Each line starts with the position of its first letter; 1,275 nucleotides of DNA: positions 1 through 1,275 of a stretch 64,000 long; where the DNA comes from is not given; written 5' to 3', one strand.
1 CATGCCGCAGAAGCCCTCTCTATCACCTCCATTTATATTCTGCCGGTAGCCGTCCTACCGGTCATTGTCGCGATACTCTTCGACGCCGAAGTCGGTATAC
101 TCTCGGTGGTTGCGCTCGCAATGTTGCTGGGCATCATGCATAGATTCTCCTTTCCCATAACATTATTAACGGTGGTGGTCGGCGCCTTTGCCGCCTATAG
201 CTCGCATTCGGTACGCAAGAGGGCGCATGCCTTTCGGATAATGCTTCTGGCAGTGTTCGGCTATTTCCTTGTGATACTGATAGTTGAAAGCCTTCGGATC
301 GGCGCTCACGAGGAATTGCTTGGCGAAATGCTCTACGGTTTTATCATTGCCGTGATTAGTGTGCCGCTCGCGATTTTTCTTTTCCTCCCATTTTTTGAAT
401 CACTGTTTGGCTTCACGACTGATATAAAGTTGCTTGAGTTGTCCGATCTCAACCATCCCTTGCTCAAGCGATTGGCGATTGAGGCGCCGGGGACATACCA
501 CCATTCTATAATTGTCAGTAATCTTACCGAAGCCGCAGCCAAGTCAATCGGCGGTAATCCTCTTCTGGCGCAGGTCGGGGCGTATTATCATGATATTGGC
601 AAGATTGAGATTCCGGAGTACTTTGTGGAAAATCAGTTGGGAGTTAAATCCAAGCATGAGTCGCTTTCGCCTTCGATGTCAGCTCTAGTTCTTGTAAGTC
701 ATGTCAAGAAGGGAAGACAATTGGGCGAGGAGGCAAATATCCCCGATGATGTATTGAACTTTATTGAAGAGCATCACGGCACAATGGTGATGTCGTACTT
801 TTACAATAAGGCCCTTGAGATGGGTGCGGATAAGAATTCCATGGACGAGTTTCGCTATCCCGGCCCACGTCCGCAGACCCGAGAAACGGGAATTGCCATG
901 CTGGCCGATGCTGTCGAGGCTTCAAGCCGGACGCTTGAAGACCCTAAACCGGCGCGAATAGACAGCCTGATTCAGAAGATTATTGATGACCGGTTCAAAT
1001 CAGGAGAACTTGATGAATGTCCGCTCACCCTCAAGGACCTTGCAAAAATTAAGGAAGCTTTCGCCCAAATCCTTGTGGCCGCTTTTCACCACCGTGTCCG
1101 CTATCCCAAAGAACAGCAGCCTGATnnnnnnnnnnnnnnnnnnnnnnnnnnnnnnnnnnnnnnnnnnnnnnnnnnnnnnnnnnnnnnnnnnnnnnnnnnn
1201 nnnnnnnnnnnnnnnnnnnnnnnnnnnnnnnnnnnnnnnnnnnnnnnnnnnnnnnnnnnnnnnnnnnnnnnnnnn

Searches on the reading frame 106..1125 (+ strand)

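Call 48: search_protein_families(library=pfam, proteins=[window:106-1125:+], max_evalue=0.00001)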
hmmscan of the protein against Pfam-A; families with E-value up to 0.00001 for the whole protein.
window:106-1125:+ (340 aa): 2 families
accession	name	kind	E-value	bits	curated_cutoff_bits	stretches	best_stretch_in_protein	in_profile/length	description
PF01966.28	HD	-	5.5e-19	69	22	1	130-272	1-115/116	HD domain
PF07698.17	7TM-7TMR_HD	-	9.7e-12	45.6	29.4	1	2-105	87-190/190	7TM receptor with intracellular HD hydrolase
